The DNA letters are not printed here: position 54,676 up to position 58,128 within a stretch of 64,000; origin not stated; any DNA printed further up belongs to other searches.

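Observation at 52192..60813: ttrBCA-ordered molybdoenzyme with a 1050-aa Tat-lipoprotein catalytic subunit and its own cofactor-maturation genes; substrate unknown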

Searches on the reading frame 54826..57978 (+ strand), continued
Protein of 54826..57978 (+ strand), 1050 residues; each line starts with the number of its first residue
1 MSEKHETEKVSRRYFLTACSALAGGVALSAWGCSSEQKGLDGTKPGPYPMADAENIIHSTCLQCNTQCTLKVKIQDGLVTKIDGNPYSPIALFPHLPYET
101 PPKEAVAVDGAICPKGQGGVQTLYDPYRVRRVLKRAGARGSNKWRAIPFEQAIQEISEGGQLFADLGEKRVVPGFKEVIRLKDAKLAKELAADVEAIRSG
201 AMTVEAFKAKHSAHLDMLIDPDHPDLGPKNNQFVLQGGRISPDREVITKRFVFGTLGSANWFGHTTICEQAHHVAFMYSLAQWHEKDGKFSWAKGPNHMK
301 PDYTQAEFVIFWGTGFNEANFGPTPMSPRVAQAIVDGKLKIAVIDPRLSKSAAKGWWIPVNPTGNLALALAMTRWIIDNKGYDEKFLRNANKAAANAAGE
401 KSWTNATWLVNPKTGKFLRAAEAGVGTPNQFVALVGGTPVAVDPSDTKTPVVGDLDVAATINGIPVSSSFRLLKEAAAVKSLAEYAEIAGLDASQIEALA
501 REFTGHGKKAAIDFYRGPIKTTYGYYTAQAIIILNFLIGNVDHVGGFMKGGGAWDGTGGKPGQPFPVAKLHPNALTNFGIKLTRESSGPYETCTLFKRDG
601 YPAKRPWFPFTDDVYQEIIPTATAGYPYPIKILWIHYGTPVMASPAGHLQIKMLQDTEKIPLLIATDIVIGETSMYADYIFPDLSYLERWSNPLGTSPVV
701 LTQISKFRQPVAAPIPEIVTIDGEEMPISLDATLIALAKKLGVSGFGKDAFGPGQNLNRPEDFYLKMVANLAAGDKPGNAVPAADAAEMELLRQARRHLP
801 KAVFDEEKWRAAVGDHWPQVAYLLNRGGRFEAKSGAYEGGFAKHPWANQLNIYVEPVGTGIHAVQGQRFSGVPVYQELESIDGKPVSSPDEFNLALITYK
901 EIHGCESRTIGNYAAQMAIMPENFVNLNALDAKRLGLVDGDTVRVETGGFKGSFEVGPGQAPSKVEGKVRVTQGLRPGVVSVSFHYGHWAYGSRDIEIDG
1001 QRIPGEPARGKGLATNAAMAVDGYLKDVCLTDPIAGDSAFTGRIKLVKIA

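Call 33: get_annotated_region(hit=H12, flank=9000)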
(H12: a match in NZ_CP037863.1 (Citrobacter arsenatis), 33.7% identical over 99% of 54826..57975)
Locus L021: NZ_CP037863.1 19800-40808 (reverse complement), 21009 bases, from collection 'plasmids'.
description: Citrobacter arsenatis strain LY-1 plasmid unnamed2, complete sequence
organism: Citrobacter arsenatis (NCBI taxid 2546350)
taxonomy: Bacteria; Pseudomonadota; Gammaproteobacteria; Enterobacterales; Enterobacteriaceae; Citrobacter; Citrobacter arsenatis
host: -; source: cell culture,sediment; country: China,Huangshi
typing (MOB-suite, as given by PLSDB): conjugative; replicon IncFII; relaxase MOBF; mating-pair formation MPF_F
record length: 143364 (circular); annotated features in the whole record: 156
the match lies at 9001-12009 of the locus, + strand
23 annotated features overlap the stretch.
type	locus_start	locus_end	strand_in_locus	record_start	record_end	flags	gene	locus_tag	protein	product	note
CDS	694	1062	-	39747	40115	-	-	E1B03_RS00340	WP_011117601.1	winged helix-turn-helix domain-containing protein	-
CDS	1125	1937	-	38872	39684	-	-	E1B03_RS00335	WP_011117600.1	sulfite exporter TauE/SafE family protein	GO:0006810 - transport [Evidence IEA]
CDS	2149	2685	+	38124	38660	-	-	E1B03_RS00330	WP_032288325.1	GNAT family N-acetyltransferase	-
predicted_resistance_gene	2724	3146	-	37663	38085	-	arsC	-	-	glutaredoxin-dependent arsenate reductase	predicted by amrfinderplus; class ARSENIC; identity 99.29%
predicted_resistance_gene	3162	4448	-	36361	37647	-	arsB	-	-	arsenite efflux transporter membrane subunit ArsB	predicted by amrfinderplus; class ARSENIC; identity 98.83%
CDS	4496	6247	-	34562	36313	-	arsA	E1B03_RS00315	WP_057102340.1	arsenite efflux transporter ATPase subunit ArsA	-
predicted_resistance_gene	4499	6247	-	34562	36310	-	arsA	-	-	arsenite efflux transporter ATPase subunit ArsA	predicted by amrfinderplus; class ARSENIC; identity 95.03%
predicted_resistance_gene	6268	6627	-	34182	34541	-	arsD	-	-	arsenite efflux transporter metallochaperone ArsD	predicted by amrfinderplus; class ARSENIC; identity 95.0%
CDS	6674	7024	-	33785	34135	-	-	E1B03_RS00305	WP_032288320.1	transcriptional regulator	-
CDS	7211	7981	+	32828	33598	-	dsrO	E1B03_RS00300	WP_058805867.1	sulfate reduction electron transfer complex DsrMKJOP subunit DsrO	GO:0019420 - dissimilatory sulfate reduction [Evidence IEA]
CDS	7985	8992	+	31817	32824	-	-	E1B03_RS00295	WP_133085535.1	hypothetical protein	-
CDS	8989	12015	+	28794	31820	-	-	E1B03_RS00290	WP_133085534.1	molybdopterin-dependent oxidoreductase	-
CDS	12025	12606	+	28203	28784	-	-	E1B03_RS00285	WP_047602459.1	hypothetical protein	-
CDS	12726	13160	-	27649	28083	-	-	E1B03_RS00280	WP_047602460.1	dual specificity protein phosphatase family protein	GO:0016311 - dephosphorylation [Evidence IEA]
CDS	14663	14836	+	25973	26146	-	-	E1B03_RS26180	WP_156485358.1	hypothetical protein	-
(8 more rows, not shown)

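Call 34: get_annotated_region(hit=H29, flank=6000)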
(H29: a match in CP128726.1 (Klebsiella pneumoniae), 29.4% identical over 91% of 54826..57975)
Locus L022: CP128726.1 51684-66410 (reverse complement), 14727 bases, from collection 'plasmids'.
description: Klebsiella pneumoniae strain CRE-243 plasmid pCRE-243_1, complete sequence
organism: Klebsiella pneumoniae (NCBI taxid 573)
taxonomy: Bacteria; Pseudomonadota; Gammaproteobacteria; Enterobacterales; Enterobacteriaceae; Klebsiella; Klebsiella pneumoniae
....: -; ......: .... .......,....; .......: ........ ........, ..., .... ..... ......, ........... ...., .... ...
typing (MOB-suite, as given by PLSDB): conjugative; replicon IncFIB; relaxase MOBF,MOBF; mating-pair formation MPF_F
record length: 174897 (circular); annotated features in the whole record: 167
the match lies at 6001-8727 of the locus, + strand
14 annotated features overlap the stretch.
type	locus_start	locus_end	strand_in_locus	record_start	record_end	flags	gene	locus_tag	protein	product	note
CDS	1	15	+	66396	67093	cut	-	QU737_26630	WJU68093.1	IS1 family transposase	-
CDS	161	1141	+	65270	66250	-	-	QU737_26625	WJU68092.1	IS5-like element IS5 family transposase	-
CDS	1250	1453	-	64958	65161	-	fumD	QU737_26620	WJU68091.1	fumarate hydratase FumD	-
CDS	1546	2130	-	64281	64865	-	ttrR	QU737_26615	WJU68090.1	tetrathionate respiration response regulator TtrR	-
CDS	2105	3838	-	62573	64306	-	ttrS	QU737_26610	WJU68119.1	tetrathionate respiration histidine kinase TtrS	-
CDS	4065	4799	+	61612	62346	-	ttrB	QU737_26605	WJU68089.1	tetrathionate reductase subunit TtrB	-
CDS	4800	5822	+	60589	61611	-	ttrC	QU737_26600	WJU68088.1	tetrathionate reductase subunit TtrC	-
CDS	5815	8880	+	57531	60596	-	ttrA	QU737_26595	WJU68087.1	tetrathionate reductase subunit TtrA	-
CDS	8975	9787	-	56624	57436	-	-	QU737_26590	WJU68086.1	MetQ/NlpA family ABC transporter substrate-binding protein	-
CDS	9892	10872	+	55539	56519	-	-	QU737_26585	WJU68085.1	IS5-like element IS5 family transposase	-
CDS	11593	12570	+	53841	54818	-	-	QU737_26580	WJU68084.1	Rpn family recombination-promoting nuclease/putative transposase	-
CDS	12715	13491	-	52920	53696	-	-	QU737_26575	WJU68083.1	site-specific integrase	-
CDS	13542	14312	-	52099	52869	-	-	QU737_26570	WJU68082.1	hypothetical protein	-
CDS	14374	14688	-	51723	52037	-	-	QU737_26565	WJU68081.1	hypothetical protein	-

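Call 35: get_annotated_region(hit=H1, flank=7000)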
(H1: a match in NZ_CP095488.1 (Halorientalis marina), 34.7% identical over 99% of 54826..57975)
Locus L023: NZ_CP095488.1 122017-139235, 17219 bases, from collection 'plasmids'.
description: Halorientalis marina strain GDY88 plasmid unnamed1, complete sequence
organism: Halorientalis marina (NCBI taxid 2931976)
taxonomy: Archaea; Euryarchaeota; Halobacteria; Halobacteriales; Haloarculaceae; Halorientalis; Halorientalis marina
host: -; source: cell culture,salt; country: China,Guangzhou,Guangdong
typing (MOB-suite, as given by PLSDB): non-mobilizable
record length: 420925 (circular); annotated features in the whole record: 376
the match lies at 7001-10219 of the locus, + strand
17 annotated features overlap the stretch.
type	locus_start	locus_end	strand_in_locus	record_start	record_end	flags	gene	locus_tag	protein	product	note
CDS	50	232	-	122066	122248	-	-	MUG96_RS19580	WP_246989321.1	hypothetical protein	-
CDS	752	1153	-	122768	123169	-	-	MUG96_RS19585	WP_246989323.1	hypothetical protein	-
CDS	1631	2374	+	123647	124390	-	-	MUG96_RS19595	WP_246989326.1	universal stress protein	-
CDS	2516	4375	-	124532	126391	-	-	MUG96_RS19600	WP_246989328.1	bacterio-opsin activator domain-containing protein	-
CDS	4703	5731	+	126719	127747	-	-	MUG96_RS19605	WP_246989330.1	4Fe-4S dicluster domain-containing protein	-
CDS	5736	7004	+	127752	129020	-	nrfD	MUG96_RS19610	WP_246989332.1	NrfD/PsrC family molybdoenzyme membrane anchor subunit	-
CDS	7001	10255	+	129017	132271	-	-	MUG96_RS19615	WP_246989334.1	molybdopterin-dependent oxidoreductase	-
CDS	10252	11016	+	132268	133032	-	-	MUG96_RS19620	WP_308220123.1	molecular chaperone TorD family protein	-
CDS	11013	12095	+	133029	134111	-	-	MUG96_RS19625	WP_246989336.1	Mrp/NBP35 family ATP-binding protein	-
CDS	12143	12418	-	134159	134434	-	-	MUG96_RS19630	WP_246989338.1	hypothetical protein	-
CDS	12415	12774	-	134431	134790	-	-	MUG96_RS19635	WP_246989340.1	helix-turn-helix domain-containing protein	-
CDS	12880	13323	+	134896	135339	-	-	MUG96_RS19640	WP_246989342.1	hypothetical protein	-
CDS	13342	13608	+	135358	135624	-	-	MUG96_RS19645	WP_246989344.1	hypothetical protein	-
CDS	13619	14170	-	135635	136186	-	-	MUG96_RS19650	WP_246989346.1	hypothetical protein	-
CDS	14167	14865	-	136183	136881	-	-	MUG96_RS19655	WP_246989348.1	thioredoxin domain-containing protein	-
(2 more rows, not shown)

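Call 36: get_annotated_region(hit=H16, flank=7000)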
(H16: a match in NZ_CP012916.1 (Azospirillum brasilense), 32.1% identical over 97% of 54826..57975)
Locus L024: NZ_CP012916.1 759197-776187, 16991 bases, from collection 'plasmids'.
description: Azospirillum brasilense strain Sp 7 plasmid ABSP7_p2, complete sequence
organism: Azospirillum brasilense (NCBI taxid 192)
taxonomy: Bacteria; Pseudomonadota; Alphaproteobacteria; Rhodospirillales; Azospirillaceae; Azospirillum; Azospirillum brasilense
host: -; source: Digitaria eriantha,microbe,root; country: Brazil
typing (MOB-suite, as given by PLSDB): non-mobilizable
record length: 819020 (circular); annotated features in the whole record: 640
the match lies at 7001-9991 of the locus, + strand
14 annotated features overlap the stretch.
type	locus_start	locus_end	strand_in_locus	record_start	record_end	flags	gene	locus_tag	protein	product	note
CDS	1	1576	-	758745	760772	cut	-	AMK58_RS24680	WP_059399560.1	methyl-accepting chemotaxis protein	GO:0007165 - signal transduction [Evidence IEA]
CDS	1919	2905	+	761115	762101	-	-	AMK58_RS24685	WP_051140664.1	aldo/keto reductase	-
CDS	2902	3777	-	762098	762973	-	-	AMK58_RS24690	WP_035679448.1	LysR family transcriptional regulator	-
CDS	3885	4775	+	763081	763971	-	bla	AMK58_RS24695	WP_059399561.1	class A beta-lactamase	GO:0030655 - beta-lactam antibiotic catabolic process [Evidence IEA]; GO:0046677 - response to antibiotic [Evidence IEA]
CDS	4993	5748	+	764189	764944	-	-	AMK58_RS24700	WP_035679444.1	sulfate reduction electron transfer complex DsrMKJOP subunit DsrO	-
CDS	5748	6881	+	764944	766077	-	nrfD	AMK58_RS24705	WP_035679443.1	NrfD/PsrC family molybdoenzyme membrane anchor subunit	-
CDS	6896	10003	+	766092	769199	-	-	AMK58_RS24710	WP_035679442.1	molybdopterin dinucleotide binding domain-containing protein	-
CDS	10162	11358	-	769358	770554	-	-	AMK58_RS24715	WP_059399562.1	AAA family ATPase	-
CDS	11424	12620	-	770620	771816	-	-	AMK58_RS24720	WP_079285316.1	MFS transporter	GO:0055085 - transmembrane transport [Evidence IEA]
CDS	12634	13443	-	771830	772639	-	-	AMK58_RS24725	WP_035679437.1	amino acid ABC transporter ATP-binding protein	-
CDS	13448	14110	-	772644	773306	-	-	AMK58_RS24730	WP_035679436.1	amino acid ABC transporter permease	GO:0006865 - amino acid transport [Evidence IEA]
CDS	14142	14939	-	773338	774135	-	-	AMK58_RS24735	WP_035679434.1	glutamine ABC transporter substrate-binding protein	-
CDS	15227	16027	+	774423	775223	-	hutG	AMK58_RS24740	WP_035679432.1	N-formylglutamate deformylase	GO:0019557 - histidine catabolic process to glutamate and formate [Evidence IEA]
CDS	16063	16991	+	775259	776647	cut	-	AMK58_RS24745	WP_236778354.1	formimidoylglutamate deiminase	-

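Call 37: get_annotated_region(hit=H25, flank=6000)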
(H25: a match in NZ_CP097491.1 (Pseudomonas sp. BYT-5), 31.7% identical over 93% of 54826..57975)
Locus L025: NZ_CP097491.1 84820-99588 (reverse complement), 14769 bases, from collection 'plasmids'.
description: Pseudomonas sp. BYT-5 plasmid pBYT5-2, complete sequence
organism: Pseudomonas sp. BYT-5 (NCBI taxid 2944392)
taxonomy: Bacteria; Pseudomonadota; Gammaproteobacteria; Pseudomonadales; Pseudomonadaceae; Pseudomonas; Pseudomonas sp. BYT-5
host: -; source: wastewater treatment tank,soil; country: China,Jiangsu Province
typing (MOB-suite, as given by PLSDB): conjugative; relaxase MOBP; mating-pair formation MPF_I
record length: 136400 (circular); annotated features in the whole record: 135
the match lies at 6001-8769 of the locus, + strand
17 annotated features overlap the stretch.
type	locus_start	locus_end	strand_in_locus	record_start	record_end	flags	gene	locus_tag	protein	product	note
CDS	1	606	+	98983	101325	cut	-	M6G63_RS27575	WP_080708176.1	ELM1/GtrOC1 family putative glycosyltransferase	-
CDS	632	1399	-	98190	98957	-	-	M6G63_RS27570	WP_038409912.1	aspartyl/asparaginyl beta-hydroxylase domain-containing protein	-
CDS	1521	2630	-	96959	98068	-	-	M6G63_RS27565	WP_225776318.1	CDP-alcohol phosphatidyltransferase family protein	GO:0008654 - phospholipid biosynthetic process [Evidence IEA]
CDS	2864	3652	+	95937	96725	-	-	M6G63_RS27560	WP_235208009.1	phosphocholine cytidylyltransferase family protein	-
CDS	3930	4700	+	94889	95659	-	dsrO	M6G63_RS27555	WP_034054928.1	sulfate reduction electron transfer complex DsrMKJOP subunit DsrO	GO:0019420 - dissimilatory sulfate reduction [Evidence IEA]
CDS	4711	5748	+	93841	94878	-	nrfD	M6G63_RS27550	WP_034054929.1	NrfD/PsrC family molybdoenzyme membrane anchor subunit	-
CDS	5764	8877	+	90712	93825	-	-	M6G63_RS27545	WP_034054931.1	tetrathionate reductase subunit A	-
CDS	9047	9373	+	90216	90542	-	-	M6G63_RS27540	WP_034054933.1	metalloregulator ArsR/SmtB family transcription factor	GO:0006355 - regulation of DNA-templated transcription [Evidence IEA]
CDS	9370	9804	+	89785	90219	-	-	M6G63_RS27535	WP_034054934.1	hypothetical protein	-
CDS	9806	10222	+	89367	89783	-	-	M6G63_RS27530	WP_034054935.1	YeeE/YedE family protein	-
CDS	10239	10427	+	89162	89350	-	-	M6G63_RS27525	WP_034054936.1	DUF2892 domain-containing protein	-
CDS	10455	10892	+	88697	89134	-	-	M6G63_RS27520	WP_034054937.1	OsmC family protein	GO:0006979 - response to oxidative stress [Evidence IEA]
CDS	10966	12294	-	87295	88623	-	-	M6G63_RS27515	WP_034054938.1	ferredoxin reductase family protein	-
CDS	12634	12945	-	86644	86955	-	-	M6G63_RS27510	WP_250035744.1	S24 family peptidase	-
CDS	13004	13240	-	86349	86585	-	-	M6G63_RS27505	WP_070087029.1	hypothetical protein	-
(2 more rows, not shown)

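Call 42: find_homologous_proteins(query=P0108)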
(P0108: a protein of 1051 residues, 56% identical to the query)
Query P0108 (1051 aa): 3070 proteins with E <= 0.001 among 8000 candidates; the best 120 are listed.
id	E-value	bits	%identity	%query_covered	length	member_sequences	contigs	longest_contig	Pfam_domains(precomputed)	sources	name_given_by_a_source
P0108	0.0e+0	2453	100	100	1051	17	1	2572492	PF00384.28,PF01568.28,PF04879.22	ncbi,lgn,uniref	ncbi:Tetrathionate reductase subunit A [Moorella humiferrea]|uniref:molybdopterin-dependent oxidored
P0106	0.0e+0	2137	86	100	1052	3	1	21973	PF00384.28,PF01568.28,PF04879.22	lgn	-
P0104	0.0e+0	2035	81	100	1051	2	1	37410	PF00384.28,PF01568.28,PF04879.22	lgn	-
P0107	0.0e+0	2019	81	100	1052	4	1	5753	PF00384.28,PF01568.28,PF04879.22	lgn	-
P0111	0.0e+0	1699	69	100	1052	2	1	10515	PF00384.28,PF01568.28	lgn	-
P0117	0.0e+0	1689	69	100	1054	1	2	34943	PF00384.28,PF01568.28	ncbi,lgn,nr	ncbi:MAG: molybdopterin-dependent oxidoreductase [Firmicutes bacterium]|nr:molybdopterin-dependent o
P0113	0.0e+0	1660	68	100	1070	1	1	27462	PF00384.28,PF01568.28,PF04879.22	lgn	-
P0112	0.0e+0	1645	68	100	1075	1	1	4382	PF00384.28,PF01568.28,PF04879.22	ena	-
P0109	0.0e+0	1634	68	100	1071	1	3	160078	PF00384.28,PF01568.28,PF04879.22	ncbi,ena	-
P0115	0.0e+0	1599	64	100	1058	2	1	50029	PF00384.28,PF01568.28,PF04879.22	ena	-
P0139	0.0e+0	1592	66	99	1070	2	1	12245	PF00384.28,PF01568.28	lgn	-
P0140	0.0e+0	1560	63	100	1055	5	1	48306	PF00384.28,PF01568.28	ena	-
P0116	0.0e+0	1549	63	100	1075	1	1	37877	PF00384.28,PF01568.28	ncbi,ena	-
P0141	0.0e+0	1548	62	100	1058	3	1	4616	PF00384.28,PF01568.28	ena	-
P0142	0.0e+0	1548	64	100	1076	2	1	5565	PF00384.28,PF01568.28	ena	-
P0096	0.0e+0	1434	61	100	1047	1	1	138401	PF00384.28,PF01568.28,PF04879.22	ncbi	ncbi:MAG: molybdopterin-dependent oxidoreductase [Symbiobacteriia bacterium]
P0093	0.0e+0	1350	58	100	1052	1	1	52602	PF00384.28,PF01568.28,PF04879.22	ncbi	-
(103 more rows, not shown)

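Call 45: find_homologous_proteins(query=L021:8989-12012:+)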
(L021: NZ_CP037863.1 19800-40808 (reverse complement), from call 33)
Query L021:8989-12012:+ (1008 aa): 565 proteins with E <= 0.001 among 8000 candidates; the best 120 are listed.
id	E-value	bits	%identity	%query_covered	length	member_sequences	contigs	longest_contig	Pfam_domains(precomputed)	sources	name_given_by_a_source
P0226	0.0e+0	2369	100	100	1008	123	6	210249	PF00384.28,PF01568.28,PF04879.22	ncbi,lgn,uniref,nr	ncbi:TPA: molybdopterin-dependent oxidoreductase [Escherichia coli]|uniref:molybdopterin-dependent o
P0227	0.0e+0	1543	64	100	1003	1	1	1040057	PF00384.28,PF01568.28,PF04879.22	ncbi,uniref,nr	ncbi:molybdopterin-dependent oxidoreductase [Vibrio sp. SS-MA-C1-2]|uniref:molybdopterin-dependent o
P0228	0.0e+0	1430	60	100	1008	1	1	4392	PF00384.28,PF01568.28,PF04879.22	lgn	-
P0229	0.0e+0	1379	59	100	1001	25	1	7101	PF00384.28,PF01568.28,PF04879.22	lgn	-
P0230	0.0e+0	1376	59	100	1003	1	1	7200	PF00384.28,PF01568.28,PF04879.22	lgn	-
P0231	0.0e+0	1372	59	100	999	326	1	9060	PF00384.28,PF01568.28,PF04879.22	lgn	-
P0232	0.0e+0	1324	58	97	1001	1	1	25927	PF00384.28,PF01568.28,PF04879.22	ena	-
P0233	0.0e+0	1316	56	100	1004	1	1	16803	PF00384.28,PF01568.28,PF04879.22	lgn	-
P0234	0.0e+0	1315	57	100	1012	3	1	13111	PF00384.28,PF01568.28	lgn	-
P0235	0.0e+0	1297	56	100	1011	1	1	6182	PF00384.28,PF01568.28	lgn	-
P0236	0.0e+0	1289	55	100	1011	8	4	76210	PF00384.28,PF01568.28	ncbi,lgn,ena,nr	ncbi:MAG TPA: tetrathionate reductase subunit TtrA [Gammaproteobacteria bacterium]|nr:tetrathionate 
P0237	0.0e+0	1288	55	100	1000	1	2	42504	PF00384.28,PF01568.28,PF04879.22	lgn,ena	-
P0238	0.0e+0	1274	56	100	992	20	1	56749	PF00384.28,PF01568.28,PF04879.22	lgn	-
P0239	0.0e+0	1271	55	100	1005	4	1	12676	PF00384.28,PF01568.28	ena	-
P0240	0.0e+0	1271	55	100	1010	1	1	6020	PF00384.28,PF01568.28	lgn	-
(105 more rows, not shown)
